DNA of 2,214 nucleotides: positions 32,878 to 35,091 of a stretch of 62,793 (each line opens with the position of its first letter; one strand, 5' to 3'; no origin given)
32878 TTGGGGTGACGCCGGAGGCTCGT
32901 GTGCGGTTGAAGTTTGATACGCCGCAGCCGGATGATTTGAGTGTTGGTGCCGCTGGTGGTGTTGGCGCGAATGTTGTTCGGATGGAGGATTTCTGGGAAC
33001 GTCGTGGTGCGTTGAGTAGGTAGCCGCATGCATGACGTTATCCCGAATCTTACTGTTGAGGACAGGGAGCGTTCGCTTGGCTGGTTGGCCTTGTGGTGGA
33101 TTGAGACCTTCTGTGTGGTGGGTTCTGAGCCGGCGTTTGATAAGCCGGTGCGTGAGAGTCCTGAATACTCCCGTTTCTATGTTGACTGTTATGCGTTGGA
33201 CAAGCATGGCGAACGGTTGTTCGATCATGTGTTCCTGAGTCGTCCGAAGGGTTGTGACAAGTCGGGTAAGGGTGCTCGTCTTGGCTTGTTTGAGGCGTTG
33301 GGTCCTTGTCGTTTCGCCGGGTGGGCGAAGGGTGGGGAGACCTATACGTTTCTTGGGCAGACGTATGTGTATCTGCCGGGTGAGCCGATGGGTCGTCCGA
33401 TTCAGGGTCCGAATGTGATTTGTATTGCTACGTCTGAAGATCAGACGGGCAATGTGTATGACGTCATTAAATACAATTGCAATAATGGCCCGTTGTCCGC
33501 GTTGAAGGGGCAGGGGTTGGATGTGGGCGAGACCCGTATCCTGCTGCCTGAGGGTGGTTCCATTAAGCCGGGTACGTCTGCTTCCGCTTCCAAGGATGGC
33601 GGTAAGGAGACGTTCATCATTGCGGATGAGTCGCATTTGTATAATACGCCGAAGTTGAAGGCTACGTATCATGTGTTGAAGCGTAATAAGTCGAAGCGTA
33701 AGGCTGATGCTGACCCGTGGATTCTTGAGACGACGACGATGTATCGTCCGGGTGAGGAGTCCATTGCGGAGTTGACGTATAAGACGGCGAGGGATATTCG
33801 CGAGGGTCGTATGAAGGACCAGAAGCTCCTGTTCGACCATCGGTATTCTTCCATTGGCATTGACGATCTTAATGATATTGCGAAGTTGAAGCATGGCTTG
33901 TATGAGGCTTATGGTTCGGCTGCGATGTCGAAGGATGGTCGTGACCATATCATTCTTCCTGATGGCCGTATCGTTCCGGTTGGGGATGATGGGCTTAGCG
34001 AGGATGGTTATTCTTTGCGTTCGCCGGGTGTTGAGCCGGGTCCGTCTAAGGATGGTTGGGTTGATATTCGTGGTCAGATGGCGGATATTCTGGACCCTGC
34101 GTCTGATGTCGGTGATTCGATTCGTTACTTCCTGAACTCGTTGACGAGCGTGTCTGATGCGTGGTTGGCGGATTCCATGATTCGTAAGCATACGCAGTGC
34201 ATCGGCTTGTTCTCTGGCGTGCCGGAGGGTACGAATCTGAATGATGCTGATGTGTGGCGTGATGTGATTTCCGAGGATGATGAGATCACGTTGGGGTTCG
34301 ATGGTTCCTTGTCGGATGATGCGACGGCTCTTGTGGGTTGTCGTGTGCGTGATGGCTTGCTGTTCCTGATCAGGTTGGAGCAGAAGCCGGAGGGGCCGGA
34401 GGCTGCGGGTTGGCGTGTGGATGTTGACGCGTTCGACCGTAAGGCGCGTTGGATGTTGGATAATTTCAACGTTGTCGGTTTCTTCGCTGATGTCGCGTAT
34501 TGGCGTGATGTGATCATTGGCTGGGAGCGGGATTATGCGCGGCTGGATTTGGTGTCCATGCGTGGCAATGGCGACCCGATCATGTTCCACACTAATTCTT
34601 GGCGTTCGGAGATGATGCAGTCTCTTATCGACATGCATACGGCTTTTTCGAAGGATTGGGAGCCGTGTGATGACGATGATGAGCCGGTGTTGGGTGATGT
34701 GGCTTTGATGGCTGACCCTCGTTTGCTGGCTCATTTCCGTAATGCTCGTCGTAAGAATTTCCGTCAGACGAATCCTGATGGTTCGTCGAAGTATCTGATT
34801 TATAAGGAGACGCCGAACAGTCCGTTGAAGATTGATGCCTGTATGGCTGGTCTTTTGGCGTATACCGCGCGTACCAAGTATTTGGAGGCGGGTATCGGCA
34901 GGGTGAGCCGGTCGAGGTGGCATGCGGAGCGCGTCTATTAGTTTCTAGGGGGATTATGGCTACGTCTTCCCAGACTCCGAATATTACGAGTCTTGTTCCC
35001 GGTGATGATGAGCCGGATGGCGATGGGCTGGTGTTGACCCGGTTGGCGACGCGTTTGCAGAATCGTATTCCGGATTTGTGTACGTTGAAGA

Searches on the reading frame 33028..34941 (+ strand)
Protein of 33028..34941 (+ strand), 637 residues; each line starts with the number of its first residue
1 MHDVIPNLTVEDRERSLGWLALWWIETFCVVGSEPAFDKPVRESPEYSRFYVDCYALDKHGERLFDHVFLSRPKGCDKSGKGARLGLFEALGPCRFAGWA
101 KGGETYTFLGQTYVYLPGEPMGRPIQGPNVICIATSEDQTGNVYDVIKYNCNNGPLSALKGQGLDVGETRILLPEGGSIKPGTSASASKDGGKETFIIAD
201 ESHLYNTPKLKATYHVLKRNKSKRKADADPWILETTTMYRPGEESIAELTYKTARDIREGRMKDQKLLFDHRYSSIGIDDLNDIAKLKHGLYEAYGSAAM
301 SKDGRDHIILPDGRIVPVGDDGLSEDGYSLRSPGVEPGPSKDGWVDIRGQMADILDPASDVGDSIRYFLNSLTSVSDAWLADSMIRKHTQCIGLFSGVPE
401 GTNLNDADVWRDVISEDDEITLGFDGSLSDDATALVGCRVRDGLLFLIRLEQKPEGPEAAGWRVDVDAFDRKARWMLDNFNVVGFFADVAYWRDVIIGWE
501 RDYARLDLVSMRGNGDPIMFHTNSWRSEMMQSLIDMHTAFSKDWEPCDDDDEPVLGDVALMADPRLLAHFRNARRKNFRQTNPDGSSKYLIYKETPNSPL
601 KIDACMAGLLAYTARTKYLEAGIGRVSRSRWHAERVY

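Call 14: search_dna_similar(query=window:33028-34941:+, collection=phages, mode=protein, max_rows=15)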
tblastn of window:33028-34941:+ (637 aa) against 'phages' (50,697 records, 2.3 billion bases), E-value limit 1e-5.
Records with a match: 2019; places in all: 2022; records where one place covers at least 80% of the query: 1509.
Best place of each record, by identity: <60% 2019.
By first word of the organism name: Mycobacterium 1339; Gordonia 227; Streptomyces 196; Arthrobacter 97; Rhodococcus 56; Brevibacterium 32; Corynebacterium 22; Microbacterium 19; Curtobacterium 10; Fromanvirus 4; and 11 more.
By host as written in the record: Mycobacterium smegmatis mc2 155 933; Mycobacterium smegmatis mc#155 173; Gordonia terrae 3612 145; Mycobacterium smegmatis mc2155 65; Arthrobacter globiformis B-2979 56; Rhodococcus erythropolis RIA 643 39; - 36; Gordonia rubripertincta NRRL B-16540 33; and 139 more.
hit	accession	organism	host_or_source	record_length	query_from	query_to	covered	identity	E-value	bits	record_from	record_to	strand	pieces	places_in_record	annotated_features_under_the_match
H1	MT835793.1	Bacteriophage sp.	human fecal samples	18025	1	619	97%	56.1%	0e+0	683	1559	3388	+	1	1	record has no annotation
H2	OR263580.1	Streptomyces phage Samy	Streptomyces ambofaciens ATCC 23877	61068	5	625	97%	40.3%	3e-126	417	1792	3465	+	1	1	terminase large subunit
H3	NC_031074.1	Gordonia phage Bantam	Gordonia terrae 3612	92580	2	630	99%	38.4%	1e-110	371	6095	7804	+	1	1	12: terminase large subunit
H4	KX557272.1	Gordonia phage Bantam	Gordonia terrae 3612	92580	2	630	99%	38.4%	1e-110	371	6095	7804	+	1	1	12: terminase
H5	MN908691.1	Gordonia phage DatBoi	Gordonia terrae 3612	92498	2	630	99%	38.4%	2e-110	371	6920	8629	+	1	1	13: terminase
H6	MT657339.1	Gordonia phage SpeedDemon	Gordonia terrae 3612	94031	2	630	99%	38.4%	3e-110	370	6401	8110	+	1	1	130: terminase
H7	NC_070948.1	Gordonia phage Mollymur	Gordonia terrae 3612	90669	13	630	97%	38.3%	5e-110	370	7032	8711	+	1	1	13: terminase large subunit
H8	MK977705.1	Gordonia phage Mollymur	Gordonia terrae 3612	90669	13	630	97%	38.3%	5e-110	370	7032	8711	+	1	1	13: terminase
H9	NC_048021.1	Gordonia phage Daredevil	Gordonia terrae 3612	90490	12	630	97%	37.7%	3e-102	347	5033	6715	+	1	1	12: terminase large subunit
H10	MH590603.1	Gordonia phage Daredevil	Gordonia terrae 3612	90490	12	630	97%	37.7%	3e-102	347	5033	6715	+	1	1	12: terminase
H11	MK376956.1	Gordonia phage WilliamBoone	Gordonia terrae 3612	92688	2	630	99%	36.8%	4e-97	332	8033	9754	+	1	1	30: terminase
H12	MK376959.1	Gordonia phage Aphelion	Gordonia terrae 3612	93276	2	630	99%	36.6%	2e-96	330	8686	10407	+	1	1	30: terminase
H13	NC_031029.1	Gordonia phage Cucurbita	Gordonia terrae 3612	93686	2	630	99%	36.6%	2e-96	330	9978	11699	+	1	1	32: terminase large subunit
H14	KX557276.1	Gordonia phage Cucurbita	Gordonia terrae 3612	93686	2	630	99%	36.6%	2e-96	330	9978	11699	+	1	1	32: terminase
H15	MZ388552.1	Gordonia phage Norvs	Gordonia terrae 3612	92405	2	630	99%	36.6%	2e-96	330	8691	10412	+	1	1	31: terminase large subunit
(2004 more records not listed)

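Call 43: find_related_loci(query=A2, collection=genome_contigs, flank=10000)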
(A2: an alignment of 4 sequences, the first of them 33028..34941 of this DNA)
Query A2 (637 aa) in genome_contigs; peptide patterns used: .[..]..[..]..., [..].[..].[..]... (x = any residue, [..] = any of these).
102 stretches matched a pattern; 14 encode a relative of the query (tblastn E <= 1e-3); 14 distinct loci.
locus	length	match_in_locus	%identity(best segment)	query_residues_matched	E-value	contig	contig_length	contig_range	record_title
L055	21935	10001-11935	75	1-637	0e+0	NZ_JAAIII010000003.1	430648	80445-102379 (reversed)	Bifidobacterium oedipodis strain DSM 109957 Contig_3, whole genome shotgun sequence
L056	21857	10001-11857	55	1-623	0e+0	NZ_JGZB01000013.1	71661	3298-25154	Bifidobacterium magnum strain LMG 11591 Contig13, whole genome shotgun sequence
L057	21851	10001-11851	54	1-623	0e+0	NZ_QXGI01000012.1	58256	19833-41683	Bifidobacterium castoris strain 2020B Contig_12, whole genome shotgun sequence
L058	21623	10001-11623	46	12-619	8e-164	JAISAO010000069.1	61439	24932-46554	MAG: Propionibacteriaceae bacterium isolate Gx481_bin159 k119_1208450, whole genome shotgun sequence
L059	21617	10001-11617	43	13-621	1e-147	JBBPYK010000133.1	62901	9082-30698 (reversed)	MAG: Actinomycetales bacterium isolate bin.146 bin.146_S6Ck141_1434221_length_62901_cov_18.0000, whole genome shotgun se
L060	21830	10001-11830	57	1-619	0e+0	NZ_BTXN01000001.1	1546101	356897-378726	Bifidobacterium indicum strain KCTC 3230 Contig1, whole genome shotgun sequence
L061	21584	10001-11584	42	13-606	8e-132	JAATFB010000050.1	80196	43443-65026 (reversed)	MAG: Actinomycetales bacterium isolate bin_16 k141_720524, whole genome shotgun sequence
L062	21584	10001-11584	39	12-606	1e-123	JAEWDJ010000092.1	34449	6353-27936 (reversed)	MAG: Actinomycetes bacterium isolate OH_PBB_92 k127_1862432, whole genome shotgun sequence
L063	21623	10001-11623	41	13-606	2e-122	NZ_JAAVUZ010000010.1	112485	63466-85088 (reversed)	Glaciihabitans sp. dw_435 10, whole genome shotgun sequence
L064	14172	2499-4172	39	12-618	2e-118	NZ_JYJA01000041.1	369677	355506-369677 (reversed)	Microbacterium trichothecenolyticum strain DSM 8608 RS82_contig000041, whole genome shotgun sequence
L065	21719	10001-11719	39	12-630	1e-117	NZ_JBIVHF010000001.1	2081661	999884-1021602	Microbacterium sp. NPDC089696 NPDC089696_163_G11.ctg-0001, whole genome shotgun sequence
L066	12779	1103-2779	39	12-628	6e-116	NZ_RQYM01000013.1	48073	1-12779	Leucobacter sp. OH1287 scaffold_12, whole genome shotgun sequence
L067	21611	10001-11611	44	13-619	2e-145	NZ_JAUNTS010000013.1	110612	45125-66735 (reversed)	MAG: Kocuria sp. isolate S5R_Sa_28 NODE_82_length_110612_cov_228.520772, whole genome shotgun sequence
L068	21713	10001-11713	39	4-619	6e-121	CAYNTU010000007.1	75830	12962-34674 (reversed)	MAG TPA_asm: uncultured Microbacterium sp. isolate SRP344714_co2_277 genome assembly, contig: NODE_731_length_75830_cov_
